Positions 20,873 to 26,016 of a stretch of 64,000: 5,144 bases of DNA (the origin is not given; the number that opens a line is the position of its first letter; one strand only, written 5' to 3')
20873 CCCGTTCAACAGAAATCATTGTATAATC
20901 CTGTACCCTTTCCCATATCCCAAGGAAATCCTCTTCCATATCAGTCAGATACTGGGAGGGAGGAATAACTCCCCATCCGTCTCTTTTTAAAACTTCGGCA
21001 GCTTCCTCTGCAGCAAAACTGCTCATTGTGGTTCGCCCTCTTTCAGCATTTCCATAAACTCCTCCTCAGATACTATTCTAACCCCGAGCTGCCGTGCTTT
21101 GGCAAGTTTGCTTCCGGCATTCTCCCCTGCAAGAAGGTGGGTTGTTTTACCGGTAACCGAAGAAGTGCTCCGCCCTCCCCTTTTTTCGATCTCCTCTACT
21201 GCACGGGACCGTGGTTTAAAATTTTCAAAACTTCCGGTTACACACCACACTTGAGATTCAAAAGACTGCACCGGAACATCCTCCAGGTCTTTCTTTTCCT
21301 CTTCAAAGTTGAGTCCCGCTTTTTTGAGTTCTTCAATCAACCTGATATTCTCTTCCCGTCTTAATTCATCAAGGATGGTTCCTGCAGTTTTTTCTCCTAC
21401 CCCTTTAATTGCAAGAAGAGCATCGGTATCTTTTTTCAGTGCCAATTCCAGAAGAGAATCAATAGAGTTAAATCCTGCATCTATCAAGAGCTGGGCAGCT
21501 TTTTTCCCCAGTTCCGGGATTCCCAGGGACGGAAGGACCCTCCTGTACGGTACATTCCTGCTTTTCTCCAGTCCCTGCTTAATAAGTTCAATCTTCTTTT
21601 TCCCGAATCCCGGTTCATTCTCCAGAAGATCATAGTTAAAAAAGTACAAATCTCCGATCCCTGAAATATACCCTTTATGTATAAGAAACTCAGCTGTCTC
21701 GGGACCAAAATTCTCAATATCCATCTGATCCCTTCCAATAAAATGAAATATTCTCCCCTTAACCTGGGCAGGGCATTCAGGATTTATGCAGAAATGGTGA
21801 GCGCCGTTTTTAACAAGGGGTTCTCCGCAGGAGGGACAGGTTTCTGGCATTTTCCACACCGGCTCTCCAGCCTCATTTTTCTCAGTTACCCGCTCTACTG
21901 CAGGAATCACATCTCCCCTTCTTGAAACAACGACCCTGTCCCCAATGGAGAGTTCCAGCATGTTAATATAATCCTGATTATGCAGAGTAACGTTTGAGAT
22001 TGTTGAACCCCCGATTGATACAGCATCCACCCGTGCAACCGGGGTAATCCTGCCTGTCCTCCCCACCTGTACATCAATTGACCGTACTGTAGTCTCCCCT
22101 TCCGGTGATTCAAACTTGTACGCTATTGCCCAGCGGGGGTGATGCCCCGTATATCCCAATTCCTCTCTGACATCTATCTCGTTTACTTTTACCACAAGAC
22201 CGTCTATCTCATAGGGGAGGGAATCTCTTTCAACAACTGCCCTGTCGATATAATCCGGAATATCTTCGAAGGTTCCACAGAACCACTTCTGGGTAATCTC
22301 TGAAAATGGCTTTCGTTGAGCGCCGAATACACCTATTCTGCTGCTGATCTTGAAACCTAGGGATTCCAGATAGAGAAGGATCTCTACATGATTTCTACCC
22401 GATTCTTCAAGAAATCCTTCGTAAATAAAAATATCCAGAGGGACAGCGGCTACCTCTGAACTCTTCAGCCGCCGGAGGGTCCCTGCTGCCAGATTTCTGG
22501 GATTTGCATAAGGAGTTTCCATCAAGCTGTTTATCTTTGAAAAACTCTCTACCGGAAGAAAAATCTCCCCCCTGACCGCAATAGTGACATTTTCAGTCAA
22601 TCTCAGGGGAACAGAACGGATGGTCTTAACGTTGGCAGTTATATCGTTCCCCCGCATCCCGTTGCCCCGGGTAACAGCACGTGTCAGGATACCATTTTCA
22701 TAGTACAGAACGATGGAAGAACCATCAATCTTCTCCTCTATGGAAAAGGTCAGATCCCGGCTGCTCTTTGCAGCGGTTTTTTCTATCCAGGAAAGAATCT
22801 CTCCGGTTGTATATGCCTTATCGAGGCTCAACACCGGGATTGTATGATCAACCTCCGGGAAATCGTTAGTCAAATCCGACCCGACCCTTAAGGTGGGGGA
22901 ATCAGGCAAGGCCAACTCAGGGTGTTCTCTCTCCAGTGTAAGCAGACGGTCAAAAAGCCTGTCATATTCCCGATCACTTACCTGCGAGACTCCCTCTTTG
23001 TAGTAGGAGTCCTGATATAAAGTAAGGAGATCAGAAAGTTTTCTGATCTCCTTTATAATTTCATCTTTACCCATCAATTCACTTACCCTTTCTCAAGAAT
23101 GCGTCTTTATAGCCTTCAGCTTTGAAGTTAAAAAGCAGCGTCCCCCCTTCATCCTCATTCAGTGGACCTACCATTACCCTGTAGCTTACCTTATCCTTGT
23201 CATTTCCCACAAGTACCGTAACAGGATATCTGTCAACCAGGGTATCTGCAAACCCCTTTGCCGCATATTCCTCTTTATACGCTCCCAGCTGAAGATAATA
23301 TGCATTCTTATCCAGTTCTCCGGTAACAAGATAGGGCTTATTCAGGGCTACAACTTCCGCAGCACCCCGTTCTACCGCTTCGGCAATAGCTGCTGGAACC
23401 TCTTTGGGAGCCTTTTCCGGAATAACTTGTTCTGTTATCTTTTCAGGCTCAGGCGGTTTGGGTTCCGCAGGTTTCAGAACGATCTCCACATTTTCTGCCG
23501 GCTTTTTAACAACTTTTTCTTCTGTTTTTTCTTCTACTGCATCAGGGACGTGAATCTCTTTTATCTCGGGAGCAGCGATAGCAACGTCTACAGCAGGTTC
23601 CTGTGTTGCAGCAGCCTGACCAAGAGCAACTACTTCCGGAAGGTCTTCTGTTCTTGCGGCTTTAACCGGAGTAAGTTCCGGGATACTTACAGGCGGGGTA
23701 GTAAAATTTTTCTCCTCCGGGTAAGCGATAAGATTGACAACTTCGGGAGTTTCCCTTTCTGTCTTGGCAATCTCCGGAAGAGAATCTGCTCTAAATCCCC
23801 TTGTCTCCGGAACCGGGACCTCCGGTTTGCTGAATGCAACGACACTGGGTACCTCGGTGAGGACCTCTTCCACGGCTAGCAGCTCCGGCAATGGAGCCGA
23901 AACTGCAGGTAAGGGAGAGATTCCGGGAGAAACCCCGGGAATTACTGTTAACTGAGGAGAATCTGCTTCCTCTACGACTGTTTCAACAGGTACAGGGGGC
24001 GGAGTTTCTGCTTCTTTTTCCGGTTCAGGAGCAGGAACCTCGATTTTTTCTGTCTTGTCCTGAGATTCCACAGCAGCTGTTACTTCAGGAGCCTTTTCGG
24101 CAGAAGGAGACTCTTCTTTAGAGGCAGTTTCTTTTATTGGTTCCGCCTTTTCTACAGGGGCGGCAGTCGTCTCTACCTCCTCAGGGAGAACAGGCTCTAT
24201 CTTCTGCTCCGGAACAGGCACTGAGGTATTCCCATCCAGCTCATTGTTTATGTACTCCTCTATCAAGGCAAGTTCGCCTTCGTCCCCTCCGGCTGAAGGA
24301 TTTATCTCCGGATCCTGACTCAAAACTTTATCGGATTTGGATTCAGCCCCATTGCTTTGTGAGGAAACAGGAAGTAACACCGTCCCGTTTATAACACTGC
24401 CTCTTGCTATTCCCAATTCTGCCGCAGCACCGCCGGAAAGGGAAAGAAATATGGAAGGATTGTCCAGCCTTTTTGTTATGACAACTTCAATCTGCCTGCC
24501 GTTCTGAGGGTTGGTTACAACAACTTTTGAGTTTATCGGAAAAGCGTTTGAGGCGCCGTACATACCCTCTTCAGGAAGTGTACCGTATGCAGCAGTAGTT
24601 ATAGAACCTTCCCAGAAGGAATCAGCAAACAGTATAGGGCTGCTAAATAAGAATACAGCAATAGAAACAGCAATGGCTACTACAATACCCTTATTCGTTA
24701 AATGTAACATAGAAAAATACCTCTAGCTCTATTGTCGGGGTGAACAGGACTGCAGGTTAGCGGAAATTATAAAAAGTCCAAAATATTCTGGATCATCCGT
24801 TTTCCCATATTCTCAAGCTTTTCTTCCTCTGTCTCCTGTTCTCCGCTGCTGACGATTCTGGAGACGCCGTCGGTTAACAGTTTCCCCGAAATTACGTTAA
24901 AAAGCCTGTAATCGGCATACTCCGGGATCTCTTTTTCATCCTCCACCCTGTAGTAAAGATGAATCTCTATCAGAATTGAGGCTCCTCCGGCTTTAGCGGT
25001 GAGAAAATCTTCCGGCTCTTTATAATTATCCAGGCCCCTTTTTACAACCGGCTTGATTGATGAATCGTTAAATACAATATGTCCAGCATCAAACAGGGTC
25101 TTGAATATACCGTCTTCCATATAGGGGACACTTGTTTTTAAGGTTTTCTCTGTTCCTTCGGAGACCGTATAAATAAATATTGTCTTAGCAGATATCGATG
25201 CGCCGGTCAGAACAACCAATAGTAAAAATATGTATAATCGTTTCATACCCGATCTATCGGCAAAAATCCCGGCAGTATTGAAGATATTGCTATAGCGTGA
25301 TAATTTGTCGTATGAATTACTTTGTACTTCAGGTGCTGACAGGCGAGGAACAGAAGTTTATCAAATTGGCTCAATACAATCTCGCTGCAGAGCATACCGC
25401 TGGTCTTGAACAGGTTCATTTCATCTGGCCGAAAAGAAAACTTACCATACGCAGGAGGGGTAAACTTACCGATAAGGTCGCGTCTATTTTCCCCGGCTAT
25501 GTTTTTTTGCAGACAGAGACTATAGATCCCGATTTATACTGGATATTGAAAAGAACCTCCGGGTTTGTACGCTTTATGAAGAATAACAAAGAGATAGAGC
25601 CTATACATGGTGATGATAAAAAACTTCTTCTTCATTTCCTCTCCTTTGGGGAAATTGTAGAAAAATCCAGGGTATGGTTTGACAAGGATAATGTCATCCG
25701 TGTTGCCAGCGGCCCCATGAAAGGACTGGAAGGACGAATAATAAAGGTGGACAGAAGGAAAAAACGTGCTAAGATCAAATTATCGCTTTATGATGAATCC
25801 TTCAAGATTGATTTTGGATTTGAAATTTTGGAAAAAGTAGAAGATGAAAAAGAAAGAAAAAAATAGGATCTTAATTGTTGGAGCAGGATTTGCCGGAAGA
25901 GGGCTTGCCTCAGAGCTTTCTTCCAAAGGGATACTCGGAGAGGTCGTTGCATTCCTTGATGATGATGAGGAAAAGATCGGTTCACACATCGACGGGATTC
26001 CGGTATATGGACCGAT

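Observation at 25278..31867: NusG paralogue heading a translationally coupled dehydratase-aminotransferase-XDH-like gene set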

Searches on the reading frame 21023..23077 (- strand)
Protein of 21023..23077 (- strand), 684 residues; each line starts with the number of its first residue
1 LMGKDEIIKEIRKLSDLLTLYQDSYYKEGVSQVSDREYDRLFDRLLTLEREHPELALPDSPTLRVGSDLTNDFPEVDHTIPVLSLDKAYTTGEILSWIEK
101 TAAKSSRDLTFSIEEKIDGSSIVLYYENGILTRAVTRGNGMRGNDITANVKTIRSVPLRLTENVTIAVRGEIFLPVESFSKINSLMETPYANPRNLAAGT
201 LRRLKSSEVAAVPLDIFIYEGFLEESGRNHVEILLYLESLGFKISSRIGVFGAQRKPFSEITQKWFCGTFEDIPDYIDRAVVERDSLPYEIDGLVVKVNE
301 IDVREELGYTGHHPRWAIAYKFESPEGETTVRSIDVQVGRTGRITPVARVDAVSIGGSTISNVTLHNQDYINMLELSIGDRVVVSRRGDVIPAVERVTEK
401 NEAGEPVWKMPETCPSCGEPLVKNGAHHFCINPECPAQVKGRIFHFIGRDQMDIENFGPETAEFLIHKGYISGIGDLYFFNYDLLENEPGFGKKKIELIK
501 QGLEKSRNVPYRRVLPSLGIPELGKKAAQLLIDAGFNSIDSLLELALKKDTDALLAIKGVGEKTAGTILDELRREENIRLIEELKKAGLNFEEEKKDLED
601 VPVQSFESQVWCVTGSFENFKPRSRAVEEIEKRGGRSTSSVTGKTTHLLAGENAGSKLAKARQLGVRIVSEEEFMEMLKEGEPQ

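Call 4: search_protein_families(library=pfam, proteins=[window:21023-23077:-])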
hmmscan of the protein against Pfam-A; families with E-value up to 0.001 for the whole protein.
window:21023-23077:- (684 aa): 10 families
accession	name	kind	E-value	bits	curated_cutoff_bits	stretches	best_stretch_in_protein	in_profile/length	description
PF01653.23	DNA_ligase_aden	-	1.5e-75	254.5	27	1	71-323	2-251/253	NAD-dependent DNA ligase adenylation domain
PF03120.22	DNA_ligase_OB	-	4.4e-28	97.4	32.9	1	328-403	1-76/79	NAD-dependent DNA ligase OB-fold domain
PF14520.12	HHH_5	-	4.6e-16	59.5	27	1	518-574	5-57/57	Helix-hairpin-helix domain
PF00533.33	BRCT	-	3.8e-10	40.3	21.3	1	621-677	19-77/78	BRCA1 C Terminus (BRCT) domain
PF12826.13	HHH_2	-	5.7e-09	36.4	27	1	513-581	1-64/64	Helix-hairpin-helix motif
PF12738.14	PTCB-BRCT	-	1.4e-07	31.9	22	1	612-670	4-60/63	twin BRCT domain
PF03119.21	DNA_ligase_ZBD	-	3.1e-06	27.4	25.8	1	413-437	1-27/27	NAD-dependent DNA ligase C4 zinc finger domain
PF00633.29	HHH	-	5.9e-05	23.2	24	0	550-570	9-29/30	Helix-hairpin-helix motif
PF22745.1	Nlig-Ia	-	0.00026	22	27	1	24-55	19-50/92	DNA ligase-like, N-terminal NAD+-binding domain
PF01367.25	5_3_exonuc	-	0.00092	20.1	40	0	551-597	17-66/97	5'-3' exonuclease, C-terminal SAM fold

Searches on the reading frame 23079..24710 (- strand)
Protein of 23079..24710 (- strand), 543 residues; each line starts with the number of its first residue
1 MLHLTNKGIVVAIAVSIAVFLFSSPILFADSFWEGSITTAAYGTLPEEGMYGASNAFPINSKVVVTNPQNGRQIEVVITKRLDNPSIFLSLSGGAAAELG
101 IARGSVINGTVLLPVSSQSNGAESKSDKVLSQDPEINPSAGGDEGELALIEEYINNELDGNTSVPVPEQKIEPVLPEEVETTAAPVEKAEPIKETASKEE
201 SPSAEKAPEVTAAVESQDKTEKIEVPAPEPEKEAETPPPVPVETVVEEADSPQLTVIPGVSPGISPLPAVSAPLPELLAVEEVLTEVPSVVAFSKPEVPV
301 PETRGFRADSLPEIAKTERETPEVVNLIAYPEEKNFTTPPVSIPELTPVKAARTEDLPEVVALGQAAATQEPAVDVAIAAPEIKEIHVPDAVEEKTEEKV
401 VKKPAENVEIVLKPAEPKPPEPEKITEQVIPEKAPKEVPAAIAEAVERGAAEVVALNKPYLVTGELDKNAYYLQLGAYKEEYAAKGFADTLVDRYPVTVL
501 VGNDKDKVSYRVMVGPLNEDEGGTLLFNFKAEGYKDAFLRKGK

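Call 4: search_protein_families(library=pfam, proteins=[window:23079-24710:-])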
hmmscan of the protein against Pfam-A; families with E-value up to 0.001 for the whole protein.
window:23079-24710:- (543 aa): 1 family
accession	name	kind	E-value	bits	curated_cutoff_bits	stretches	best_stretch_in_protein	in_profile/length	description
PF05036.18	SPOR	-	4.6e-06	27.3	21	1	469-521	3-56/76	SPOR domain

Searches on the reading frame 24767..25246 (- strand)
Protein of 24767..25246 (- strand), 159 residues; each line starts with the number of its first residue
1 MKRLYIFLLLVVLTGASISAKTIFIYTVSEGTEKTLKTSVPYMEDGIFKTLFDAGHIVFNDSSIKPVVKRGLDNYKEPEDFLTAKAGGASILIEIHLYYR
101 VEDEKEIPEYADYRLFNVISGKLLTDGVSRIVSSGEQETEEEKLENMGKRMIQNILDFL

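Call 4: search_protein_families(library=pfam, proteins=[window:24767-25246:-])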
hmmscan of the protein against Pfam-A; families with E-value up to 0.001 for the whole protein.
window:24767-25246:- (159 aa): 0 families

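Call 5: search_protein_families(library=ncbifam, proteins=[window:24767-25246:-], max_evalue=0.00001)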
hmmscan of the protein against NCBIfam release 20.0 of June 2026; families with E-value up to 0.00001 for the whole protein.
window:24767-25246:- (159 aa): 0 families

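Call 72: search_protein_families(library=pfam, proteins=[window:24767-25246:-], max_evalue=0.1)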
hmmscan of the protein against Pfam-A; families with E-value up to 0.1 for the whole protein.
window:24767-25246:- (159 aa): 0 families

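Call 104: predict_structure(protein=window:24767-25246:-)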
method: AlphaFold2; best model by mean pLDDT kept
length: 159 residues; sequences in the alignment: 1
mean_pLDDT: 46.4   pTM: 0.42
mean pLDDT of the five models: 46.4, 36.0, 36.0, 32.9, 30.9
residues with pLDDT >= 90: 0; 70-90: 5; 50-70: 60; < 50: 94
segments of 3 or more residues with pLDDT < 50: 1-4, 6-89, 100-102, 104-106
pLDDT, mean of each block of 10 residues (from residue 1): 35 28 36 29 39 37 34 41 42 55 51 59 68 62 64 64
secondary structure, 60 per line:
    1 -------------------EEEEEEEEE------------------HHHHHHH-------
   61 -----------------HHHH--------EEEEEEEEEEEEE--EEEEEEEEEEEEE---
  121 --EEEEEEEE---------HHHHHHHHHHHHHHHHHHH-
elements in order: E20-28 H47-53 H78-81 E90-102 E105-117 E123-130 H140-158

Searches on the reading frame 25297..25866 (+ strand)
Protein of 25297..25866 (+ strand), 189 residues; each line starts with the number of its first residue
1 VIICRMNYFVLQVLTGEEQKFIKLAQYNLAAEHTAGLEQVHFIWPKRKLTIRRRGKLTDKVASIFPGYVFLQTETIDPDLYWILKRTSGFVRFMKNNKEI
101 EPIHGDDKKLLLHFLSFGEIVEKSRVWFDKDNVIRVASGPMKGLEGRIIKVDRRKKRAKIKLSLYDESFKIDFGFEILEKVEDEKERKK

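Call 3: search_protein_families(library=pfam, proteins=[window:25297-25866:+])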
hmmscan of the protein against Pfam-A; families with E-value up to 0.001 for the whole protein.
window:25297-25866:+ (189 aa): 2 families
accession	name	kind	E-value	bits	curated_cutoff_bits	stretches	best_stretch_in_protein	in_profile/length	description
PF02357.24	NusG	-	9.3e-09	36.1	22.2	1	6-106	1-87/93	Transcription termination factor nusG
PF00467.35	KOW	-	2.9e-05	24.1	22.3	1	130-160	1-31/32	KOW motif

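Call 5: search_protein_families(library=ncbifam, proteins=[window:25297-25866:+], max_evalue=0.00001)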
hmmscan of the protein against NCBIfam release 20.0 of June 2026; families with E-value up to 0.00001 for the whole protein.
window:25297-25866:+ (189 aa): 5 families
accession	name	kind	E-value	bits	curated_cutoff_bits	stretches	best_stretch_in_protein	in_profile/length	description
NF033641.1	antiterm_LoaP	exception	5.3e-44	150.3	125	1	8-180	1-166/166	antiterminator LoaP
TIGR00922.1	nusG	equivalog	1.1e-17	64.4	135.7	1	8-181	1-172/172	transcription termination/antitermination protein NusG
NF033644.1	antiterm_UpxY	subfamily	1.1e-08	35.2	100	1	44-162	27-148/164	UpxY family transcription antiterminator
TIGR01956.2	NusG_myco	equivalog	1.7e-07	31.1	150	0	123-180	181-238/239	transcription termination/antitermination protein NusG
TIGR01955.1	RfaH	equivalog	5.9e-06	26.4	144.5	1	30-167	14-147/159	transcription/translation regulatory transformer protein RfaH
